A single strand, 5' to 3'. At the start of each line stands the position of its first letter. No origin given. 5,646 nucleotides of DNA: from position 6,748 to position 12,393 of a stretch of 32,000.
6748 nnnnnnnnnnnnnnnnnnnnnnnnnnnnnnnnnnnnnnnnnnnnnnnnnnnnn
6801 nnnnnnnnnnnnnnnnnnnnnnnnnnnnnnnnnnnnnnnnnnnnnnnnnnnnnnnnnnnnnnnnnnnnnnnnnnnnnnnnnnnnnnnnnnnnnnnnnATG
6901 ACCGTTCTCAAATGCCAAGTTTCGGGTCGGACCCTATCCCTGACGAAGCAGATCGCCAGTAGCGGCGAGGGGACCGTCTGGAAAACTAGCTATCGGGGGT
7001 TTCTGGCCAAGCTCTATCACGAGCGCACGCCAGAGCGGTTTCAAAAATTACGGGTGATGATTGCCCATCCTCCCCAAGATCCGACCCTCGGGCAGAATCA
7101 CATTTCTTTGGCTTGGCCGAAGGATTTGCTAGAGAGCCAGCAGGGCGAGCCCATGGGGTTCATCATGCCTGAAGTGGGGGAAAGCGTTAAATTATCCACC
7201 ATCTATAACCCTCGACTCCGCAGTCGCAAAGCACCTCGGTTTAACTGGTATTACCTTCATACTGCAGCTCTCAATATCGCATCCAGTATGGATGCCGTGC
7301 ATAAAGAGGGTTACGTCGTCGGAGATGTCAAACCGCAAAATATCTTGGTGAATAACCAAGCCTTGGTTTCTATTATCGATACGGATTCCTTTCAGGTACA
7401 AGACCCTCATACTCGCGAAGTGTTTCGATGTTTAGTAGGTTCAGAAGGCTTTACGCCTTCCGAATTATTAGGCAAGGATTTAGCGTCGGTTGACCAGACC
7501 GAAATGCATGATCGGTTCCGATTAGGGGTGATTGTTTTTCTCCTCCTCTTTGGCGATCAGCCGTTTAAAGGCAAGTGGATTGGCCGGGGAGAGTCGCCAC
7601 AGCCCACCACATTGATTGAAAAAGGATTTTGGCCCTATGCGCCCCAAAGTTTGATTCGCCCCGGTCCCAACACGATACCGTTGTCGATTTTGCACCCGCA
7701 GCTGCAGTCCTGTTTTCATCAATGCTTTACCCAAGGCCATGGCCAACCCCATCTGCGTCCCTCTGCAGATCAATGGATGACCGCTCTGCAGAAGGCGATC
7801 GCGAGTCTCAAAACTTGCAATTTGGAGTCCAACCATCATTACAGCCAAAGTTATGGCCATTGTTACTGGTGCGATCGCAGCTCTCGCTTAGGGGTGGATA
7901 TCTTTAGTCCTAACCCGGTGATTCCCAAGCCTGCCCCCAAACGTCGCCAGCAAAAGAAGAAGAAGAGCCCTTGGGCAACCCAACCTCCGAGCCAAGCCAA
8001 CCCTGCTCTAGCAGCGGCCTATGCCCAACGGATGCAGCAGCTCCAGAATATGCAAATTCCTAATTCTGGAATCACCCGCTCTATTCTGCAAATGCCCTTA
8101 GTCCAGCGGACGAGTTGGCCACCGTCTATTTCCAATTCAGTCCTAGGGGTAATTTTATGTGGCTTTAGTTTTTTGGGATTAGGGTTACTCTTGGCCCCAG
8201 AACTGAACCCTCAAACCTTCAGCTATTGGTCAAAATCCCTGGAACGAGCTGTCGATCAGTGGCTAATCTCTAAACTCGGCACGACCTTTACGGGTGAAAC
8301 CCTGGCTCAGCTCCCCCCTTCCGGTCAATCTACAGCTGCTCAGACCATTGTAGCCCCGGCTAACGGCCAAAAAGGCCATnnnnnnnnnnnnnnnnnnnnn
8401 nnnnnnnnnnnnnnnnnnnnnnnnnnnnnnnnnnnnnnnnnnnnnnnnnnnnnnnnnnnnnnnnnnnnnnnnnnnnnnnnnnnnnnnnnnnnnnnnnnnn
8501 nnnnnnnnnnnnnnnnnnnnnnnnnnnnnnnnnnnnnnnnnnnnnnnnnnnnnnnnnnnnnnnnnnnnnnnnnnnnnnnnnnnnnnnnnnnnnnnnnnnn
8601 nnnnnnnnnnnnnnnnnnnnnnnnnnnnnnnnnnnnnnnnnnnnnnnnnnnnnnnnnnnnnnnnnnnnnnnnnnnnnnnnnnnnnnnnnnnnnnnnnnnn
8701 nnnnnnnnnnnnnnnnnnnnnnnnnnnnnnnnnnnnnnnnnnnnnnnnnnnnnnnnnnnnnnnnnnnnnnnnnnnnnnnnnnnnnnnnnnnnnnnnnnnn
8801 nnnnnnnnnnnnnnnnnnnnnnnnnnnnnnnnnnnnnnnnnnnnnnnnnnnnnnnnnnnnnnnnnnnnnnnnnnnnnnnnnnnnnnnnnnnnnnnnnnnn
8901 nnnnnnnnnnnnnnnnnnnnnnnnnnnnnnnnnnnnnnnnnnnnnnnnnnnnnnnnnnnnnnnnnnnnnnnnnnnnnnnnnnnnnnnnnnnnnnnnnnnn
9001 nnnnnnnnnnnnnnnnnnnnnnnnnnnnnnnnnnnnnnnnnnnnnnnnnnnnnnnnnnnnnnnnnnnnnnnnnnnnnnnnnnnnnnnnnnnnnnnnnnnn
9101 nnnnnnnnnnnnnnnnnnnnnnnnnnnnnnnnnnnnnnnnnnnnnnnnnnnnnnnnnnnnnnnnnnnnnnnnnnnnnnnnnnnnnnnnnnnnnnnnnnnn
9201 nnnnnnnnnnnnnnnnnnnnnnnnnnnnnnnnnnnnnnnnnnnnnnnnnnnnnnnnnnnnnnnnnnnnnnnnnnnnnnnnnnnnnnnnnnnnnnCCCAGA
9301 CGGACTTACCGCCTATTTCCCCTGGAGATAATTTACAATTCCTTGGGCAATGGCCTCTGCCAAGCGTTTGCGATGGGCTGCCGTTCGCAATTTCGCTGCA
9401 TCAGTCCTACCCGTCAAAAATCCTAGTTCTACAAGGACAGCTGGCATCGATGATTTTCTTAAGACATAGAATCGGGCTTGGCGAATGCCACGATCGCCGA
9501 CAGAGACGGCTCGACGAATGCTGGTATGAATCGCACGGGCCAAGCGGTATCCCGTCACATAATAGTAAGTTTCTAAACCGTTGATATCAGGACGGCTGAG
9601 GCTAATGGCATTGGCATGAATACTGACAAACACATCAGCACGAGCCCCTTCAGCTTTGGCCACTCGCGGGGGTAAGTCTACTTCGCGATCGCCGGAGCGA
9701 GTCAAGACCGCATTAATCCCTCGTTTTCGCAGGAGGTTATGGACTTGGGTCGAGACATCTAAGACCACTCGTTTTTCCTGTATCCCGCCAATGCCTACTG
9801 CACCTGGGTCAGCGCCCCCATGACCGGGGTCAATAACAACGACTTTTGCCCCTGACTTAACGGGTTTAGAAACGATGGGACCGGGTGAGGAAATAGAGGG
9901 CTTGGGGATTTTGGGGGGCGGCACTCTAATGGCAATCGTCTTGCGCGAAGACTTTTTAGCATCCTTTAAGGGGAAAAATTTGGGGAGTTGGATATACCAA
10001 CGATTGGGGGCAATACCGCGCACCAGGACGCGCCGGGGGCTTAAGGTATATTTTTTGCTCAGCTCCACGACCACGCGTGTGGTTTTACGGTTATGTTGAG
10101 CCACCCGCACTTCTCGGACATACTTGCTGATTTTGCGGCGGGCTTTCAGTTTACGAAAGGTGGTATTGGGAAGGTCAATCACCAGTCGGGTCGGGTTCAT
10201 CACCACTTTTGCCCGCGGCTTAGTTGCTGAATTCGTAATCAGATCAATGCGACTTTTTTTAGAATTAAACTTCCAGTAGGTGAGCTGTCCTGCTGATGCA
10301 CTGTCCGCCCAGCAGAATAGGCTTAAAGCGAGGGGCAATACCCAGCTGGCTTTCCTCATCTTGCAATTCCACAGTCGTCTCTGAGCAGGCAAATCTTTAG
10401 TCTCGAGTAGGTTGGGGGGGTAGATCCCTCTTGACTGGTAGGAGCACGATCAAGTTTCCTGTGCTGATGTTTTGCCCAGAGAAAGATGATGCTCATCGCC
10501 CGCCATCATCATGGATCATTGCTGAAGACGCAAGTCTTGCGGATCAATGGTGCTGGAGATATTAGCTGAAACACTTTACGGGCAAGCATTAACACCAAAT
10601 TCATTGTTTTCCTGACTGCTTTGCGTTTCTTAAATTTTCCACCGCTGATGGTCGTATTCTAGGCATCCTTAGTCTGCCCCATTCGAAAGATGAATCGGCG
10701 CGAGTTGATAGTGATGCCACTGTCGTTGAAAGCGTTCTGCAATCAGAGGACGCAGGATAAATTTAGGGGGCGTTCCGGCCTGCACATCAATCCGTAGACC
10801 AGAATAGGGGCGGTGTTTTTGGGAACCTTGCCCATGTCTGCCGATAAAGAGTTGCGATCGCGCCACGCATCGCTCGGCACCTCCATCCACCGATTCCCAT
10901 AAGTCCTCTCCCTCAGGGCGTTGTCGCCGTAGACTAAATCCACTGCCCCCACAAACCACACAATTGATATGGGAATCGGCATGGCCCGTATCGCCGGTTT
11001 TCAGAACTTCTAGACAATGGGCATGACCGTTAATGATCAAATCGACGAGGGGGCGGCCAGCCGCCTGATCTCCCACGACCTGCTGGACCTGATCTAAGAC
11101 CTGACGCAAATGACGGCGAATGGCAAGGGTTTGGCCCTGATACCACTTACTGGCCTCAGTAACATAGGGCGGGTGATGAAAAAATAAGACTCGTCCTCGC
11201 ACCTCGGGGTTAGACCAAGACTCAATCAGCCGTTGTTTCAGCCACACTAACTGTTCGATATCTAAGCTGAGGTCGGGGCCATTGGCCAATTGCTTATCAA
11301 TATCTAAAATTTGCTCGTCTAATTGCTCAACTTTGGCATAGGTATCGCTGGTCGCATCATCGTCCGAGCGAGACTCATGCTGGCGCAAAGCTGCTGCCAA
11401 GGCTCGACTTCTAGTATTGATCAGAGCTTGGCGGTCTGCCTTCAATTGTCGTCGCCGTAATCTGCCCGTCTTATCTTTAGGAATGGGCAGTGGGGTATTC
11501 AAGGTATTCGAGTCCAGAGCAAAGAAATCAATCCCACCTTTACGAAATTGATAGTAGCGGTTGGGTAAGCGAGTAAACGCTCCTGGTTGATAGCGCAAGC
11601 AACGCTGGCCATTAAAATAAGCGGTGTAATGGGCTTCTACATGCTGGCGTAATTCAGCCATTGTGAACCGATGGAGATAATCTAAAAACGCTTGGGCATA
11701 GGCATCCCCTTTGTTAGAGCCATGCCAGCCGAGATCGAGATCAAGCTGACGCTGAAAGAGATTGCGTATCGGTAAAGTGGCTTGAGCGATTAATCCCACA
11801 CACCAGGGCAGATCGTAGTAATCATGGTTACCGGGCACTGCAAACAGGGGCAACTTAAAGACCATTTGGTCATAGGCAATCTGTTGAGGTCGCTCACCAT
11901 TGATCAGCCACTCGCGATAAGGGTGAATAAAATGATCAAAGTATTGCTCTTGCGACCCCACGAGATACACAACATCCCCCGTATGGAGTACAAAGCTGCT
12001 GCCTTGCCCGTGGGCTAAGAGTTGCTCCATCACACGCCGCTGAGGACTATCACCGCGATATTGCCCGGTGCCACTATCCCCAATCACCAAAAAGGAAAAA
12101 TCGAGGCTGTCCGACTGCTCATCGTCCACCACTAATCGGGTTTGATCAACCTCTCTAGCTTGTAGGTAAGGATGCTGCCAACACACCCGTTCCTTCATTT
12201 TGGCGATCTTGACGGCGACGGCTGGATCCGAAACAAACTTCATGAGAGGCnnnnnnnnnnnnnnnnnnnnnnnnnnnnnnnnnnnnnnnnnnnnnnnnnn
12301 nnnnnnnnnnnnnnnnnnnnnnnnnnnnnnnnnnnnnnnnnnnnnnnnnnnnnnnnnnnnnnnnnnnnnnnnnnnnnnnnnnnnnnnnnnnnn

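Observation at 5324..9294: vWA / PP2C phosphatase / Ser-Thr kinase triad with an elaborated kinase: candidate uncharacterised signalling or conflict system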

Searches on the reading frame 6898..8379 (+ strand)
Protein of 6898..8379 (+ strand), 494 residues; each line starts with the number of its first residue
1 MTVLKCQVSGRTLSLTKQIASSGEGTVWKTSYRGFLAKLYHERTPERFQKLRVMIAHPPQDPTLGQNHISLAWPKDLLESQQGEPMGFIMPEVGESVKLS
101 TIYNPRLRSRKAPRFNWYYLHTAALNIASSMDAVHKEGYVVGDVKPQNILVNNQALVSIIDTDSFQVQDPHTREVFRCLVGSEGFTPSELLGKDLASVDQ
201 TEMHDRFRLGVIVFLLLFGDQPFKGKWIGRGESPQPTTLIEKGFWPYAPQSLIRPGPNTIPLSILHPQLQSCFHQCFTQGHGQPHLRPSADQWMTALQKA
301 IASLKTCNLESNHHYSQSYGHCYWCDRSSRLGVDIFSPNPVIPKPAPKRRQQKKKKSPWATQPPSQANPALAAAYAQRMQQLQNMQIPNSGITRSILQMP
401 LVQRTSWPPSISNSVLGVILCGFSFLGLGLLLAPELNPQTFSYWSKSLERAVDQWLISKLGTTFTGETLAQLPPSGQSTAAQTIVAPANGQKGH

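Call 6: search_protein_families(library=pfam, proteins=[window:6898-8379:+], max_evalue=1)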
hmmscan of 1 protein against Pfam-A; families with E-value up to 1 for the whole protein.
seq(494 aa): 4 families
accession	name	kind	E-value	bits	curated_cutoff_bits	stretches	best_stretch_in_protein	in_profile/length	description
PF00069.31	Pkinase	-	2.6e-11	43.8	31.7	1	115-225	95-199/263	Protein kinase domain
PF03886.18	ABC_trans_aux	-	0.00041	20.4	26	1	435-481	45-92/161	ABC-type transport auxiliary lipoprotein component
PF22508.2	InlJ_IG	-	0.0056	17.2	26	0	63-94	9-39/81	Internalin J, Immunoglobulin-like domain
PF07714.23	PK_Tyr_Ser-Thr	-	0.011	15.5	23.1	1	112-162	96-146/258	Protein tyrosine and serine/threonine kinase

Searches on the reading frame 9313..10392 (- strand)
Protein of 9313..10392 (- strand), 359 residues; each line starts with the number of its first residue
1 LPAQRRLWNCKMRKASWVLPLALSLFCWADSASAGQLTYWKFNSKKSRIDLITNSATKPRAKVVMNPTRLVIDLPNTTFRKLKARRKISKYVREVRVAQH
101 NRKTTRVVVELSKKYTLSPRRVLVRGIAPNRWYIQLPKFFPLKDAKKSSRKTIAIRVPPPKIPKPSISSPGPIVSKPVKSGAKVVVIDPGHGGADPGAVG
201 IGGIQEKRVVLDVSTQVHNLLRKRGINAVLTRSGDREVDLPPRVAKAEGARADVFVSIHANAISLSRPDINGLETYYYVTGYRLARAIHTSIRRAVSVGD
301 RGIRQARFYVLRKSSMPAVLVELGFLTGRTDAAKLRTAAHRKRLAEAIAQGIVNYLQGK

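Call 3: search_protein_families(library=pfam, proteins=[window:9313-10392:-], max_evalue=0.01)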
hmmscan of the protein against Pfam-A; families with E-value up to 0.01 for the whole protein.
window:9313-10392:- (359 aa): 2 families
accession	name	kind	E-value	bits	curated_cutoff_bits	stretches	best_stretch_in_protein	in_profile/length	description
PF01520.23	Amidase_3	-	1.2e-52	178.9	27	1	185-353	1-173/174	N-acetylmuramoyl-L-alanine amidase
PF11741.13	AMIN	-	9.7e-17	61.4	20.5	1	38-135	3-100/101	AMIN domain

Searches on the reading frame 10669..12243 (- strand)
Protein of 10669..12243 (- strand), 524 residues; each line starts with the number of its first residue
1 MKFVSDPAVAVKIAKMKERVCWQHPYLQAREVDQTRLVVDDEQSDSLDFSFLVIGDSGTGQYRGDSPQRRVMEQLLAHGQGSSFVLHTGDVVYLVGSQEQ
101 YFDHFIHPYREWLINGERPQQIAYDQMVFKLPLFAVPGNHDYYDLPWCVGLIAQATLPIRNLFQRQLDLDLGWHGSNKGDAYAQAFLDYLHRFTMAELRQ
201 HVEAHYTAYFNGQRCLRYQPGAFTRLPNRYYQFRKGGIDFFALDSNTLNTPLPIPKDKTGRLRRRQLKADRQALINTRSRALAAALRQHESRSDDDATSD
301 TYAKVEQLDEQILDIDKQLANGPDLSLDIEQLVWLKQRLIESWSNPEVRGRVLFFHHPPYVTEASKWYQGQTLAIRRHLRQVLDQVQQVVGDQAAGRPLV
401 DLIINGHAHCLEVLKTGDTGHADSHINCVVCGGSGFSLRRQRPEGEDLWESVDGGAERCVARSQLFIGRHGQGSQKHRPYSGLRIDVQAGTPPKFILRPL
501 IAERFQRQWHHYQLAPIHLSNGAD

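Call 3: search_protein_families(library=pfam, proteins=[window:10669-12243:-], max_evalue=0.01)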
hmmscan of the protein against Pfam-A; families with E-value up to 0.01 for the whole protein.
window:10669-12243:- (524 aa): 1 family
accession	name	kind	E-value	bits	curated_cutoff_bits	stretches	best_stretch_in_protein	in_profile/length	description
PF00149.33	Metallophos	-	9.9e-10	39.6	21.5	1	50-151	2-79/191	Calcineurin-like phosphoesterase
